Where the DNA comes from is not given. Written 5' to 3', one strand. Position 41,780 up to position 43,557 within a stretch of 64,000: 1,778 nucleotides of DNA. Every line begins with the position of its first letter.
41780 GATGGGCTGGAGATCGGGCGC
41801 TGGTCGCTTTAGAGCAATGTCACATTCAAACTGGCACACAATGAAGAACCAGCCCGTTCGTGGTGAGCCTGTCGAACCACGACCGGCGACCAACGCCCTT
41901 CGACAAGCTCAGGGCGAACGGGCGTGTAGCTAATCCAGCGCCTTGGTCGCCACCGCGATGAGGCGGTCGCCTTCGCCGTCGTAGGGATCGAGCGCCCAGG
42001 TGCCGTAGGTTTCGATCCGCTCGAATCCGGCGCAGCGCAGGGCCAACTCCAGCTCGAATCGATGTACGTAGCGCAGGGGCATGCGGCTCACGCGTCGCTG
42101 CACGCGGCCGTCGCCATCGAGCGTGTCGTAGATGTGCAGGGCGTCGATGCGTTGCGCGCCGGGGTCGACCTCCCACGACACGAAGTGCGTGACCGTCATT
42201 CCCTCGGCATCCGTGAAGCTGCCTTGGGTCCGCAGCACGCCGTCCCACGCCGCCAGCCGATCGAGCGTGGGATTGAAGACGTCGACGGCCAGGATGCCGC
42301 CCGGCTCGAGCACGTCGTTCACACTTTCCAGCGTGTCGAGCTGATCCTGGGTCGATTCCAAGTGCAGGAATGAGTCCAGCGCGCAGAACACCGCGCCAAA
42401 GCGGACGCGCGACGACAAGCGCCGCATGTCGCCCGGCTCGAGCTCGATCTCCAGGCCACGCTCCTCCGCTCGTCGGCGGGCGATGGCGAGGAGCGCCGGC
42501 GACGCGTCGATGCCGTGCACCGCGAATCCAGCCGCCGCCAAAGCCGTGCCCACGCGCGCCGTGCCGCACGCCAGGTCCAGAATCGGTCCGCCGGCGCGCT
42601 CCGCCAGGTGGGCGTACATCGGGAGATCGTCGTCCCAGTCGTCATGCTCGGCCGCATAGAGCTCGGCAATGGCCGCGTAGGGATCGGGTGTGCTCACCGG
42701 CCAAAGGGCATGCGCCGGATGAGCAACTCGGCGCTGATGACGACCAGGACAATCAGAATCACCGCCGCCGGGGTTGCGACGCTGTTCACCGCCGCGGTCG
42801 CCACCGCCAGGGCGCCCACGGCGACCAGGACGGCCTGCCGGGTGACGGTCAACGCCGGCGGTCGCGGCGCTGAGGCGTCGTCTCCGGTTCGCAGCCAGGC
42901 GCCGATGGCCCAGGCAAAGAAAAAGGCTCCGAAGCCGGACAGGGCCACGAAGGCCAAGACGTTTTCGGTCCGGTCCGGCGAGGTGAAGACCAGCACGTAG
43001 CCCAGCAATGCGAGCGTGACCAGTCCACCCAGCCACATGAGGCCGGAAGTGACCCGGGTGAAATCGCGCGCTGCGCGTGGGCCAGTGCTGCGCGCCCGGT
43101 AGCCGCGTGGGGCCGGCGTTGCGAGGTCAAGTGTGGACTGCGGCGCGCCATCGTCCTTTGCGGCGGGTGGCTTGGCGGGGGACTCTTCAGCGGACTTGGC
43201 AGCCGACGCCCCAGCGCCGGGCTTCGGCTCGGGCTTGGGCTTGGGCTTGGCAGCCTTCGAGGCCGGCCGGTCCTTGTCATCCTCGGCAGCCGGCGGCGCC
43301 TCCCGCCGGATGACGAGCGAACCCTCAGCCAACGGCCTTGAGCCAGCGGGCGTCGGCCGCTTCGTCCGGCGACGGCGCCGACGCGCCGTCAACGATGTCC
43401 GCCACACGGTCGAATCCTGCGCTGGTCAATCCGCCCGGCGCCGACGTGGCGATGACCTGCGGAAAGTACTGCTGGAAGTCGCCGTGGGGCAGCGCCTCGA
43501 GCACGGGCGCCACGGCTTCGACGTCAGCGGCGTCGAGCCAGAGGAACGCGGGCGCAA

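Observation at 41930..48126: Tightly coupled five-gene operon (DUF4130-like / SbcD-like / SbcC-like / membrane protein / SAM methyltransferase) adjacent to dinB-lexA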

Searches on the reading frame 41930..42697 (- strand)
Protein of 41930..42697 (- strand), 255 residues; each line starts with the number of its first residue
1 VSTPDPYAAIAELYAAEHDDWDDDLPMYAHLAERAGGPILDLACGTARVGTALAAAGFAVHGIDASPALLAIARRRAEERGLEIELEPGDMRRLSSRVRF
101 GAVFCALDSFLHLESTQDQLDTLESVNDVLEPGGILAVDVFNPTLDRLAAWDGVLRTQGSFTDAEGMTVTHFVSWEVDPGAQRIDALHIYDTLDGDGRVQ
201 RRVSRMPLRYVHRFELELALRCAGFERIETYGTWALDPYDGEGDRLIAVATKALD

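Call 3: search_protein_families(library=pfam, proteins=[window:41930-42697:-], max_evalue=1)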
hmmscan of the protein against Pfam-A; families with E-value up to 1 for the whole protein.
window:41930-42697:- (255 aa): 9 families
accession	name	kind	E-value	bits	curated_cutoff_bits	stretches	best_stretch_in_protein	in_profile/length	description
PF13649.12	Methyltransf_25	-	2e-17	64.1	27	1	39-134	1-97/97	Methyltransferase domain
PF13847.12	Methyltransf_31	-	1.6e-12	47.8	27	1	35-142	3-113/145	Methyltransferase domain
PF08241.18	Methyltransf_11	-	6.3e-12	46.4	21.2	1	40-137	1-94/95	Methyltransferase domain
PF08242.18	Methyltransf_12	-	7.9e-11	43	30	1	40-136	1-98/98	Methyltransferase domain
PF13489.12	Methyltransf_23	-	2.2e-08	34.5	27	1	32-150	19-124/164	Methyltransferase domain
PF01209.24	Ubie_methyltran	-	7e-07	29.3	20.1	1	17-138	31-151/233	ubiE/COQ5 methyltransferase family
PF05175.20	MTS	-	0.0014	18.7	23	1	28-93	24-92/170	Methyltransferase small domain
PF03848.20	TehB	-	0.12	12.2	20.4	1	37-93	32-89/193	Tellurite resistance protein TehB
PF13679.12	Methyltransf_32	-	0.17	12.3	27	1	36-86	26-82/143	Methyltransferase domain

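Call 4: search_protein_families(library=ncbifam, proteins=[window:41930-42697:-], max_evalue=1)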
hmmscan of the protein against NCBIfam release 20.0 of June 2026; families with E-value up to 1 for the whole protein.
window:41930-42697:- (255 aa): 38 families (the best 25 are shown)
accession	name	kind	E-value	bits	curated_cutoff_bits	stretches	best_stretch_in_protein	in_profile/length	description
NF041820.1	daptide_MTase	equivalog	3.8e-23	82.2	175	1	11-226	12-223/243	daptide-type RiPP biosynthesis methyltransferase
NF043040.1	corrin_prot_MT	hypoth_equivalog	5.2e-14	52.2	180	1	31-138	37-147/216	corrinoid protein-associated methyltransferase CpaM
NF051855.1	GlySarMtaseBact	equivalog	9.6e-14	51.6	350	1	30-253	48-257/259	glycine/sarcosine N-methyltransferase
TIGR02021.1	BchM-ChlM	equivalog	1.2e-10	41.2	158.9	1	35-127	54-144/218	magnesium protoporphyrin IX methyltransferase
TIGR01983.1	UbiG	equivalog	5.1e-08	32.5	102.95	1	36-145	50-158/228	bifunctional 2-polyprenyl-6-hydroxyphenol methylase/3-demethylubiquinol 3-O-methyltransferase UbiG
TIGR01934.1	MenG_MenH_UbiE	subfamily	5.4e-08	32.4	158.35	1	28-138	32-141/223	ubiquinone/menaquinone biosynthesis methyltransferase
NF001244.0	PRK00216.1-5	equivalog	4.4e-07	29.4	216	1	29-138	42-153/236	bifunctional demethylmenaquinone methyltransferase/2-methoxy-6-polyprenyl-1,4-benzoquinol methylase UbiE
NF045667.1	MTase_DVU1556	equivalog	8.4e-07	28.7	155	1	33-140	20-122/213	DVU_1556 family methyltransferase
NF001241.0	PRK00216.1-2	equivalog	1.6e-06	28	327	1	29-142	45-151/231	demethylmenaquinone methyltransferase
NF001243.0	PRK00216.1-4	equivalog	2e-05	24.1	235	1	17-145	31-159/237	demethylmenaquinone methyltransferase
TIGR02752.1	MenG_heptapren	equivalog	3.7e-05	23.3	419.85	1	17-145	29-157/231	demethylmenaquinone methyltransferase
NF050150.1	RiPP_MTase_ApyS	equivalog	4.2e-05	22.9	400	1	38-93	144-203/323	RiPP biosynthesis methyltransferase ApyS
NF040703.1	cyclopro_CfaB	exception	9.1e-05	21.4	650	1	32-135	156-260/393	C17 cyclopropane fatty acid synthase CfaB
NF008264.0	PRK11036.1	equivalog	0.00011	21.8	366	1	38-142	47-151/261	tRNA uridine 5-oxyacetic acid(34) methyltransferase CmoM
TIGR00536.1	hemK_fam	subfamily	0.0005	19.2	115.5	1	31-85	109-168/286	HemK family protein methyltransferase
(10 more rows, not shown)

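Call 5: search_protein_families(library=padloc, proteins=[window:41930-42697:-], max_evalue=1)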
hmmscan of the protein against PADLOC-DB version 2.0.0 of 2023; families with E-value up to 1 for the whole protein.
window:41930-42697:- (255 aa): 2 families
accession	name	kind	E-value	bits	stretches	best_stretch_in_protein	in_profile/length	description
PDLC04134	mad2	-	4.6e-16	56.7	1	31-146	287-402/492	mads_2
PDLC03298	MTase_II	-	0.056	10.5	1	38-66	30-58/362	Type II methyltransferase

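Call 85: search_solved_structures(query=window:41930-42697:-, max_evalue=0.001)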
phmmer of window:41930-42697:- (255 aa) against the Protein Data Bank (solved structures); distinct sequences matched with E-value up to 0.001: 61 (the best 60 are shown).
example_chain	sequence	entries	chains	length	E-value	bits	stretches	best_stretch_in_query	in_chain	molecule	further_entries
9sot_A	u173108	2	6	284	4.6e-28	101.4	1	7-238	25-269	Class I SAM-dependent methyltransferase | Methyltransferase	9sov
4hgy_A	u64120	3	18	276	2.9e-19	72.5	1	33-242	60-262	CcbJ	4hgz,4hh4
1wzn_A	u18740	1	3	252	1.8e-14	56.8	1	30-233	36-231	SAM-dependent methyltransferase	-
9ri2_A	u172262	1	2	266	3.5e-14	55.9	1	38-145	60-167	Methyltransferase, putative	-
7wzf_A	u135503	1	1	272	8.1e-13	51.4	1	30-246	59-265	YunM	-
3d2l_A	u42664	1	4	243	5.9e-12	48.6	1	34-252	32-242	SAM-dependent methyltransferase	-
7wzg_A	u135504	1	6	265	9.7e-10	41.3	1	36-249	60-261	Cypemycin N-terminal methyltransferase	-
4nec_A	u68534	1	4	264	2.7e-09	39.9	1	18-103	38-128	Putative SAM-dependent methyltransferase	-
6m82_A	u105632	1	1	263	3e-09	39.7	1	10-140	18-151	dTDP-3-amino-3,6-dideoxy-alpha-D-glucopyranose N,N-dimethyltransferase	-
3pfg_A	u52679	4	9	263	3e-09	39.7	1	10-140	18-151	N-methyltransferase | dTDP-3-amino-3,6-dideoxy-alpha-D-glucopyranose N,N-dimethyltransferase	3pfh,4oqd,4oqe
6m81_A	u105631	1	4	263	3.5e-09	39.5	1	28-140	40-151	dTDP-3-amino-3,6-dideoxy-alpha-D-glucopyranose N,N-dimethyltransferase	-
6m83_A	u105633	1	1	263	8.1e-09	38.3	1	10-140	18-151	dTDP-3-amino-3,6-dideoxy-alpha-D-glucopyranose N,N-dimethyltransferase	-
1ve3_A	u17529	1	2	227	1e-08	38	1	35-136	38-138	hypothetical protein PH0226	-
6uk5_A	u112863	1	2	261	1.9e-08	37.1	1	14-141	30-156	CalS10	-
3px2_A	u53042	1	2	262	2.6e-08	36.7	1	10-140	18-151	N-methyltransferase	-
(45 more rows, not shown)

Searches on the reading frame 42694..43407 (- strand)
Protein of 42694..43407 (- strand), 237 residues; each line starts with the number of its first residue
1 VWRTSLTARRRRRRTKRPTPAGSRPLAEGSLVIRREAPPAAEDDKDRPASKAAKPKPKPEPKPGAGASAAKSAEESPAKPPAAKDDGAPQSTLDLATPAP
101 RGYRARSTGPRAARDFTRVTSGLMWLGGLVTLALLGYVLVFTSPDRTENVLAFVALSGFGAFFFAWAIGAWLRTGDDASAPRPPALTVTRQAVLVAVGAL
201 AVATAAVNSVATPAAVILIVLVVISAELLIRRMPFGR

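Call 3: search_protein_families(library=pfam, proteins=[window:42694-43407:-], max_evalue=1)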
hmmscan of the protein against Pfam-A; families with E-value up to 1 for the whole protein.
window:42694-43407:- (237 aa): 3 families
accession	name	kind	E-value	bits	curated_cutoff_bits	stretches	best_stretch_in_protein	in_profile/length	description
PF11862.13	DUF3382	-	0.064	14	28.9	1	125-203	19-94/97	Domain of unknown function (DUF3382)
PF17717.6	DUF5562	-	0.2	12.1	29.5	1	192-225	50-82/168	Family of unknown function (DUF5562)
PF13314.11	DUF4083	-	0.34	11.3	25.4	1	216-233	12-29/57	Domain of unknown function (DUF4083)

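Call 4: search_protein_families(library=ncbifam, proteins=[window:42694-43407:-], max_evalue=1)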
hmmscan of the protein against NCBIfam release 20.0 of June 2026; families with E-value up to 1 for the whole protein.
window:42694-43407:- (237 aa): 0 families

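Call 5: search_protein_families(library=padloc, proteins=[window:42694-43407:-], max_evalue=1)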
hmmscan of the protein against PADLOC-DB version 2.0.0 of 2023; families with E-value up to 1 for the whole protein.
window:42694-43407:- (237 aa): 1 family
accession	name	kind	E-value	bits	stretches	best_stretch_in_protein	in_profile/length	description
PDLC01374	Cas8g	-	0.037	11.5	1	141-166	201-226/327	CAS-I-U; effector_UNK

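Call 66: search_solved_structures(query=A4, max_evalue=10)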
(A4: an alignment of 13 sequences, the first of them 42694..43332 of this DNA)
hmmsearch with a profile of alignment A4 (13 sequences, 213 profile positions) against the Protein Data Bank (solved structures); distinct sequences matched with E-value up to 10: 1.
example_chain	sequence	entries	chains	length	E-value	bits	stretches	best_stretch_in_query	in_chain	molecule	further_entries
2zt9_F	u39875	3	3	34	1.7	11.5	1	131-150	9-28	Cytochrome b6-f complex subunit 7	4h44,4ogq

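Call 88: find_related_loci(query=A4, collection=metagenome_contigs, flank=8000)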
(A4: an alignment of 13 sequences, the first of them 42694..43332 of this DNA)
Query A4 (212 aa) in metagenome_contigs; peptide patterns used: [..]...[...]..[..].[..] (x = any residue, [..] = any of these).
46 stretches matched a pattern; 3 encode a relative of the query (tblastn E <= 1e-3); 3 distinct loci.
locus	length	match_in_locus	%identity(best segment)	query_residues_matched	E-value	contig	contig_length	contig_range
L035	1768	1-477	91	54-212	2e-85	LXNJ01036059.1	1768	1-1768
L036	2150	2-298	66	104-202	1e-32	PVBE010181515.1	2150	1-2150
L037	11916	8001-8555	38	17-208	2e-31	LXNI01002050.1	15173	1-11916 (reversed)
